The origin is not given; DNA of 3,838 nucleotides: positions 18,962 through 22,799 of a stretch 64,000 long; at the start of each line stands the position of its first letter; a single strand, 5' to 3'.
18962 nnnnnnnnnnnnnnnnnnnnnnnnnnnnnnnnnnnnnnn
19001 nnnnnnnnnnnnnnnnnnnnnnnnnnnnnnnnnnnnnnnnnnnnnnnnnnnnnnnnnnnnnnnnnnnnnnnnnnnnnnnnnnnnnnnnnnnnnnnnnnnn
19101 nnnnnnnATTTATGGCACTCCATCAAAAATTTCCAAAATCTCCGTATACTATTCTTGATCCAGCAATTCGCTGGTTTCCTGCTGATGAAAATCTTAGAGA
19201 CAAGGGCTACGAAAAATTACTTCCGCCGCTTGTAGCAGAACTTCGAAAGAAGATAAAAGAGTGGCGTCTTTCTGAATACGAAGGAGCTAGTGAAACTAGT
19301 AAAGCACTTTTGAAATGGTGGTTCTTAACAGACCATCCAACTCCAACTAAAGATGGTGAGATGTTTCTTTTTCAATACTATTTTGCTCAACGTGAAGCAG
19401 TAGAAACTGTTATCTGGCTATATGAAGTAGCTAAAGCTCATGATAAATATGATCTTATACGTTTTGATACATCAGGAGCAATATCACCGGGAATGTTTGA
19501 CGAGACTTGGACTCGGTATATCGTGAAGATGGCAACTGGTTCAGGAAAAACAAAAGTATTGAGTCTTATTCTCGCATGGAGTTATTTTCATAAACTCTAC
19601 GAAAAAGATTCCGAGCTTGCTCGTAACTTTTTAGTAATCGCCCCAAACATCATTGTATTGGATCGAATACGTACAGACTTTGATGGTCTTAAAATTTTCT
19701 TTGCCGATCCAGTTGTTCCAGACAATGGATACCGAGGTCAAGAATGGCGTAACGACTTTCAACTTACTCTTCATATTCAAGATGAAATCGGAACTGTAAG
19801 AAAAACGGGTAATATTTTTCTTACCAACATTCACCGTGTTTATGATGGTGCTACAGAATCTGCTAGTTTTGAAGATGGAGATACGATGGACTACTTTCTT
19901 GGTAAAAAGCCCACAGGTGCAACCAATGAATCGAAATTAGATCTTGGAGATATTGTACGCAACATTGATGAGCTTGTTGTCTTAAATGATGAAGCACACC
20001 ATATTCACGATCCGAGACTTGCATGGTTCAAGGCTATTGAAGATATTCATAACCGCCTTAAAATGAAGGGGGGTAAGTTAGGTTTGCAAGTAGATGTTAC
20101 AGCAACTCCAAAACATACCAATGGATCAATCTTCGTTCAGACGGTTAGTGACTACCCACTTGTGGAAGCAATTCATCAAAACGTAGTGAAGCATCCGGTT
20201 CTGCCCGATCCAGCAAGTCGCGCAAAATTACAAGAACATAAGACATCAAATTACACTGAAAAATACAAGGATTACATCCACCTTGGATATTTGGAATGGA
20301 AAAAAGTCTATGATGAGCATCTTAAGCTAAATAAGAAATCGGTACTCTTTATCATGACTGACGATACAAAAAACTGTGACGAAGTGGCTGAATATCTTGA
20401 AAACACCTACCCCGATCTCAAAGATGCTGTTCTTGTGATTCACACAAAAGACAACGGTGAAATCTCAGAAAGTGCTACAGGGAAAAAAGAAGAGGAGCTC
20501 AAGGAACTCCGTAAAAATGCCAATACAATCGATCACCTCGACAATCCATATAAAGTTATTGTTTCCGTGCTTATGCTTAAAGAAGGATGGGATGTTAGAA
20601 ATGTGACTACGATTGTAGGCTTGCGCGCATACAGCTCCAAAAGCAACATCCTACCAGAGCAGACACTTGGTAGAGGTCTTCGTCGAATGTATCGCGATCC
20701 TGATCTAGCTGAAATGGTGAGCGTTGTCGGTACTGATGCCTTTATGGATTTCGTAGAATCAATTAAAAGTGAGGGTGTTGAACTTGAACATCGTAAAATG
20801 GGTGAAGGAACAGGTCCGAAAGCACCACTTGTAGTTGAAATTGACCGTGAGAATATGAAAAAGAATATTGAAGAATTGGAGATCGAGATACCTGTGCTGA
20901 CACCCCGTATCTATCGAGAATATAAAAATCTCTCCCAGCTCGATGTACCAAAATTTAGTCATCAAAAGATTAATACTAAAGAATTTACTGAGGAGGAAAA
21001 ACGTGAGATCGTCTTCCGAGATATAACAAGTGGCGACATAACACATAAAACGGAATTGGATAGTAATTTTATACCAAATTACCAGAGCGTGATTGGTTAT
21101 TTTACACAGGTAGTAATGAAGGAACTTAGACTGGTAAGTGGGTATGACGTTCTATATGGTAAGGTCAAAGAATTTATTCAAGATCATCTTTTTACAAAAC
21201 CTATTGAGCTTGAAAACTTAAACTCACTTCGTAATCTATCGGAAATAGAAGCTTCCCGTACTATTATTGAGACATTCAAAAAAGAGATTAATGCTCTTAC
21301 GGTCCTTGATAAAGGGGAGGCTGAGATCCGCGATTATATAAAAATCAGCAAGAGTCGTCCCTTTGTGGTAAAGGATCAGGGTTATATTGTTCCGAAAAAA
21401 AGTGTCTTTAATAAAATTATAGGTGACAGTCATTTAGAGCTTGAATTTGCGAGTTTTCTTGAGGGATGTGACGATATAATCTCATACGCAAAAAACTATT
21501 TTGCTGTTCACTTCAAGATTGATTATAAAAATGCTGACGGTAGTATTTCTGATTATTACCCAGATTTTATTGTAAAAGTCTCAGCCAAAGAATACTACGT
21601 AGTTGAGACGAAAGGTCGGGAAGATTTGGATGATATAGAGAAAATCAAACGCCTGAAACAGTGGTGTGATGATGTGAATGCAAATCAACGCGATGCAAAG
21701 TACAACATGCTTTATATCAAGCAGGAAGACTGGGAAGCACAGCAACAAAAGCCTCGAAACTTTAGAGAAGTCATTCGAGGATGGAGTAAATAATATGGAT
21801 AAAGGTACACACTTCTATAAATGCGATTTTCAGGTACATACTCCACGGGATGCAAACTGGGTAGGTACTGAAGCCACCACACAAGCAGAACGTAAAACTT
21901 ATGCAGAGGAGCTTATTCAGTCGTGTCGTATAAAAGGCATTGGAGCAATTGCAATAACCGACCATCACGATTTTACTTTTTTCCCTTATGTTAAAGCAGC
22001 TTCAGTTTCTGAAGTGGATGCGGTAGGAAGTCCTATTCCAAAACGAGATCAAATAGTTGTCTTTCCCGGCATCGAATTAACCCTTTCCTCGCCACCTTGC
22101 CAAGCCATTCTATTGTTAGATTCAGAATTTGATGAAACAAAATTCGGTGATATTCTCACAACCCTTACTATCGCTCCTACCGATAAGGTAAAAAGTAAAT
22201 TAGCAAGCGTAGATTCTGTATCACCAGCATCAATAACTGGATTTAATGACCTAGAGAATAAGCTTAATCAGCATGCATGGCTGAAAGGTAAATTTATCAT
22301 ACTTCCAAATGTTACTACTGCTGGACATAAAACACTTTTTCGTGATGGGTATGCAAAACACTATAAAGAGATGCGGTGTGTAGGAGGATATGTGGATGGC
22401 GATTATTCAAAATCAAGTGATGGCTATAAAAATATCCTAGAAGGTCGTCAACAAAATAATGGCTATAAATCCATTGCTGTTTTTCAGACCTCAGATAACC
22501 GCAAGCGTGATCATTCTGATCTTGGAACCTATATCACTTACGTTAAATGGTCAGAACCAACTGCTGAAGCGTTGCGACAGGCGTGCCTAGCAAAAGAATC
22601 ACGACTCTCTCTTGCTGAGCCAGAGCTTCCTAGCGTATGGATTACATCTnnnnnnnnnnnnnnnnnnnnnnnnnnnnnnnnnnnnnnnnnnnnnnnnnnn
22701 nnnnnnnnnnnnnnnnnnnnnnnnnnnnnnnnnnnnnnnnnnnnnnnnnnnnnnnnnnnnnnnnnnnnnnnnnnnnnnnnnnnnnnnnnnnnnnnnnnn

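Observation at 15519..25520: Defence/cargo island between the phage lysis module and the integrase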

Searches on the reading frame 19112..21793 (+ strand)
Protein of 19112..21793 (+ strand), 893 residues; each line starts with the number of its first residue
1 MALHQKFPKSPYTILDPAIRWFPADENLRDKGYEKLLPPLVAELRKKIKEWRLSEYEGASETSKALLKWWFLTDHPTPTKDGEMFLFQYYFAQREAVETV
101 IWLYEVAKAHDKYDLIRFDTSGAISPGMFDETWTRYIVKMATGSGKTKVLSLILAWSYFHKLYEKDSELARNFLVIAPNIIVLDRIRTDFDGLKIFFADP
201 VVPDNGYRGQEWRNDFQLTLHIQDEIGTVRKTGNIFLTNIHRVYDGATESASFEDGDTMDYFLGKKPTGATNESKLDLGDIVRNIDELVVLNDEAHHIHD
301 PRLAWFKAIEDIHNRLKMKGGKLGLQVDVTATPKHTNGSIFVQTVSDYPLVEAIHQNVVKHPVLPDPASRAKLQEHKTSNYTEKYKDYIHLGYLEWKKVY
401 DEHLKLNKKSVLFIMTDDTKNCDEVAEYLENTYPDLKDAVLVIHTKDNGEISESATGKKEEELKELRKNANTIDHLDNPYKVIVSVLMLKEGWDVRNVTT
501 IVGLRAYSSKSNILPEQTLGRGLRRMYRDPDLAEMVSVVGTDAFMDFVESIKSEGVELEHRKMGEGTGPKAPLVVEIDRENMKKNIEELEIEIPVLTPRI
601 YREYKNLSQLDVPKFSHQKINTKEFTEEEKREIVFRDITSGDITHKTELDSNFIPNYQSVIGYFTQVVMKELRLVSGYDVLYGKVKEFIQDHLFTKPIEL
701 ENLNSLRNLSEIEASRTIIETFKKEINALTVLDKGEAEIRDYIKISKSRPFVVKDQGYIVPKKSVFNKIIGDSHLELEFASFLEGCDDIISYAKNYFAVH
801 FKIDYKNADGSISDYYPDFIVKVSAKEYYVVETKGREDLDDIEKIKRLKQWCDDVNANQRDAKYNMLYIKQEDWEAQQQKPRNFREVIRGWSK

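Call 3: search_protein_families(library=pfam, proteins=[window:19112-21793:+], max_evalue=0.01)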
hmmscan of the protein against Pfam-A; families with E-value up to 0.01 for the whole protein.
window:19112-21793:+ (893 aa): 3 families
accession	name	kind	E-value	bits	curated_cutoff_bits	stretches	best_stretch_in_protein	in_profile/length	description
PF04851.21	ResIII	-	2.9e-14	53.7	22.5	1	92-334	7-163/164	Type III restriction enzyme, res subunit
PF19778.5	RE_endonuc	-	6.9e-05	23.1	23.4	1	762-849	1-86/108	Endonuclease domain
PF00270.35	DEAD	-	0.0097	16.1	26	0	136-196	17-71/167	DEAD/DEAH box helicase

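Call 4: search_protein_families(library=padloc, proteins=[window:19112-21793:+], max_evalue=0.01)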
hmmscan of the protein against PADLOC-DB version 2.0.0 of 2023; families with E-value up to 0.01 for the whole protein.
window:19112-21793:+ (893 aa): 4 families
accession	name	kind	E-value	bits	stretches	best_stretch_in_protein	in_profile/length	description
PDLC03648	REase_III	-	1.8e-20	70.7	1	282-544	128-373/871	Type III restriction enzyme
PDLC03647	REase_III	-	4.4e-12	43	1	459-554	484-585/989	Type III restriction enzyme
PDLC03649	REase_III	-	1.4e-09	34.4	1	397-524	421-537/973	Type III restriction enzyme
PDLC03659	mREase_IV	-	4.2e-05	19.6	1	473-538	503-566/945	Type IV methyl-directed restriction enzyme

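Call 9: search_protein_families(library=ncbifam, proteins=[window:19112-21793:+], max_evalue=0.001)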
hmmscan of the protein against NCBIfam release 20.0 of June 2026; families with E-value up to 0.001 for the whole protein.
window:19112-21793:+ (893 aa): 1 family
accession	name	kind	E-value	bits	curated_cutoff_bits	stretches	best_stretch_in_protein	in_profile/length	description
NF046055.1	restr_BPTD_3080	equivalog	1.8e-84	284.4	800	2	39-386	69-410/970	BPTD_3080 family restriction endonuclease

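Call 78: search_protein_families(library=phrogs, proteins=[window:19112-21793:+], max_evalue=0.001)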
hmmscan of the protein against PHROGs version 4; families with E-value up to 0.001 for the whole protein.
window:19112-21793:+ (893 aa): 5 families
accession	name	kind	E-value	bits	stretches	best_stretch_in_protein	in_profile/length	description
phrog_32711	-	unknown function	4.5e-24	85.4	1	282-544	213-458/956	-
phrog_16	-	DNA, RNA and nucleotide metabolism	2.1e-19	70.3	1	134-540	291-590/986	DNA helicase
phrog_11902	-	unknown function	1.1e-13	51.2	1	427-591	451-619/1000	-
phrog_218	-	connector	1.1e-06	29.8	1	765-875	19-132/148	head closure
phrog_945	-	DNA, RNA and nucleotide metabolism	0.00095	19.9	0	771-851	14-80/145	endonuclease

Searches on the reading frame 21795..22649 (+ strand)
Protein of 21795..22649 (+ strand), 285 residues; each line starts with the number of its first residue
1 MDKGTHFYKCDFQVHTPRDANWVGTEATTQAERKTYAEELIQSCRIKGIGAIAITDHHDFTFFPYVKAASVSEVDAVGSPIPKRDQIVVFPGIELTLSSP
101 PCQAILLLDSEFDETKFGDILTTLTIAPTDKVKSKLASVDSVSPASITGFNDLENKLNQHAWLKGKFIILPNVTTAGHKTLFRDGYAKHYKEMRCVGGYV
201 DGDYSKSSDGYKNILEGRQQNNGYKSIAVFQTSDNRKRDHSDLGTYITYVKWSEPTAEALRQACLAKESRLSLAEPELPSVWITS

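Call 66: search_solved_structures(query=A4, max_evalue=1, show_alignments=2)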
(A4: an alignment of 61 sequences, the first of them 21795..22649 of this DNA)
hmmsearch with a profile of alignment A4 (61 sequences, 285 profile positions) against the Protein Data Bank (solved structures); distinct sequences matched with E-value up to 1: 2.
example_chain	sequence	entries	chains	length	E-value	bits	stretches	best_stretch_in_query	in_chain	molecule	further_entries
2pq4_A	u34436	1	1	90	0.25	14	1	79-123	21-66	Protein napD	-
2jsx_A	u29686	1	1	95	0.26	14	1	79-123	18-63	Protein napD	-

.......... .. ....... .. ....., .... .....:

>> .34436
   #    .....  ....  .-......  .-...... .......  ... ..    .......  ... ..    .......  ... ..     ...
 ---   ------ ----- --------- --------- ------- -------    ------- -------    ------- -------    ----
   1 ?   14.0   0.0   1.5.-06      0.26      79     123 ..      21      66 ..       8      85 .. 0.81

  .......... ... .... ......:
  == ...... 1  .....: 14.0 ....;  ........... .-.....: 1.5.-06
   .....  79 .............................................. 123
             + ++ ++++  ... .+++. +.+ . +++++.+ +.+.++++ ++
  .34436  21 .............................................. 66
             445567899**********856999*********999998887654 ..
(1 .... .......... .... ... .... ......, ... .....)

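Call 67: search_protein_families(library=pfam, proteins=[window:21795-22649:+], max_evalue=10)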
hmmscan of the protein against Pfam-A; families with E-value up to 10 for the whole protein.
window:21795-22649:+ (285 aa): 1 family
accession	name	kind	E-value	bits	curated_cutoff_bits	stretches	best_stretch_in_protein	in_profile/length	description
PF02811.25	PHP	-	0.0037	18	26.4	1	37-98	17-66/164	PHP domain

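Call 91: predict_structure(alignment_id=A6)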
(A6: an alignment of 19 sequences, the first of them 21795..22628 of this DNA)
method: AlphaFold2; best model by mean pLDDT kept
length: 278 residues; sequences in the alignment: 19
mean_pLDDT: 59.9   pTM: 0.65
mean pLDDT of the five models: 59.9, 52.1, 51.6, 49.6, 48.7
residues with pLDDT >= 90: 9; 70-90: 89; 50-70: 75; < 50: 105
segments of 3 or more residues with pLDDT < 50: 1-7, 18-25, 135-139, 173-204, 208-211, 217-220, 222-224, 226-233, 249-278
pLDDT, mean of each block of 10 residues (from residue 1): 40 53 50 80 80 65 82 89 83 69 71 80 71 48 66 78 71 40 37 41 47 48 48 56 58 45 42 33
secondary structure, 60 per line:
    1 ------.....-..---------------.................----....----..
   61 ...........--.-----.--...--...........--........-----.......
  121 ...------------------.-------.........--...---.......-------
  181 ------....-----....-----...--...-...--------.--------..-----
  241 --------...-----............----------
elements in order: E7-11 H30-46 E51-54 H59-71 E88-98 E101-108 H114-123 H150-158 E167-173 H187-190 E196-199 E205-207 E210-212 E214-216 E249-251 H257-268

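Call 93: fold_search(model_id=the predicted structure, library=pdb)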
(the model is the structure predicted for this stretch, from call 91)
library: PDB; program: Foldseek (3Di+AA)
matches with E <= 10: 722; with E <= 0.001: 0
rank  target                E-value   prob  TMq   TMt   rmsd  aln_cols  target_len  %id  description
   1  3f2b_A                1.2e-03  1.00  0.30  0.10   5.8       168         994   17  DNA Polymerase PolC from Geobacillus kaustophilus complex with DNA, dGTP, Mg and Zn (released 2009-01-20)
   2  3f2c_A                1.7e-03  1.00  0.32  0.11   6.4       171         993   18  DNA Polymerase PolC from Geobacillus kaustophilus complex with DNA, dGTP and Mn (released 2009-01-20)
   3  3o0f                  2.6e-03  0.93  0.30  0.30   9.9       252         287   12  Crystal structure of a putative metal-dependent phosphoesterase (BAD_1165) from bifidobacterium adolescentis atcc 15703  (released 2010-08-25)
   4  3e0f                  3.6e-03  0.93  0.31  0.30   9.1       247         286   11  Crystal structure of a putative metal-dependent phosphoesterase (bad_1165) from bifidobacterium adolescentis atcc 15703  (released 2008-09-02)
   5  7rty_A                4.8e-03  0.99  0.29  0.33   7.7       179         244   14  Crystal Structure of PsfC from Pseudomonas syringae PB-5123 (released 2021-09-15)
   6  3e38_A                5.8e-03  0.85  0.33  0.28  12.1       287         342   13  CRYSTAL STRUCTURE OF A TWO-DOMAIN PROTEIN CONTAINING PREDICTED PHP-LIKE METAL-DEPENDENT PHOSPHOESTERASE (BVU_3505) FRO (released 2008-10-07)
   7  3e38_B                6.5e-03  0.95  0.38  0.32   9.9       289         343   12  CRYSTAL STRUCTURE OF A TWO-DOMAIN PROTEIN CONTAINING PREDICTED PHP-LIKE METAL-DEPENDENT PHOSPHOESTERASE (BVU_3505) FRO (released 2008-10-07)
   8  2anu_F                1.0e-02  0.84  0.32  0.38   9.9       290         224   15  Crystal structure of Predicted metal-dependent phosphoesterase (PHP family) (tm0559) from THERMOTOGA MARITIMA at 2.40  (released 2005-10-18)
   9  2yb1                  2.3e-02  0.95  0.24  0.24   5.2       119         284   17  Structure of an amidohydrolase from Chromobacterium violaceum (EFI target EFI-500202) with bound Mn, AMP and phosphate. (released 2011-03-16)
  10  2anu_B                2.6e-02  0.51  0.24  0.29   8.6       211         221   13  Crystal structure of Predicted metal-dependent phosphoesterase (PHP family) (tm0559) from THERMOTOGA MARITIMA at 2.40  (released 2005-10-18)
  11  7ug9                  3.6e-02  0.69  0.20  0.25   6.0       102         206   12  Crystal structure of RNase AM PHP domain (released 2022-08-31)
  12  5fkv_A                3.8e-02  0.84  0.28  0.08   7.0       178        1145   13  cryo-EM structure of the E. coli replicative DNA polymerase complex bound to DNA (DNA polymerase III alpha, beta, epsi (released 2015-11-25)
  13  5fkw_A                6.9e-02  0.44  0.28  0.10   9.1       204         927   13  cryo-EM structure of the E. coli replicative DNA polymerase complex bound to DNA (DNA polymerase III alpha, beta, epsi (released 2015-11-25)
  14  9etk                  7.8e-02  0.54  0.30  0.30   8.6       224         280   11  Crystal structure of Vibrio cholerae RNase AM (released 2024-09-11)
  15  3dfu_A                1.7e-01  0.08  0.16  0.19  17.1       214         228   11  CRYSTAL STRUCTURE OF A PUTATIVE ROSSMANN-LIKE DEHYDROGENASE (CGL2689) FROM CORYNEBACTERIUM GLUTAMICUM AT 2.07 A RESOLU (released 2008-07-01)
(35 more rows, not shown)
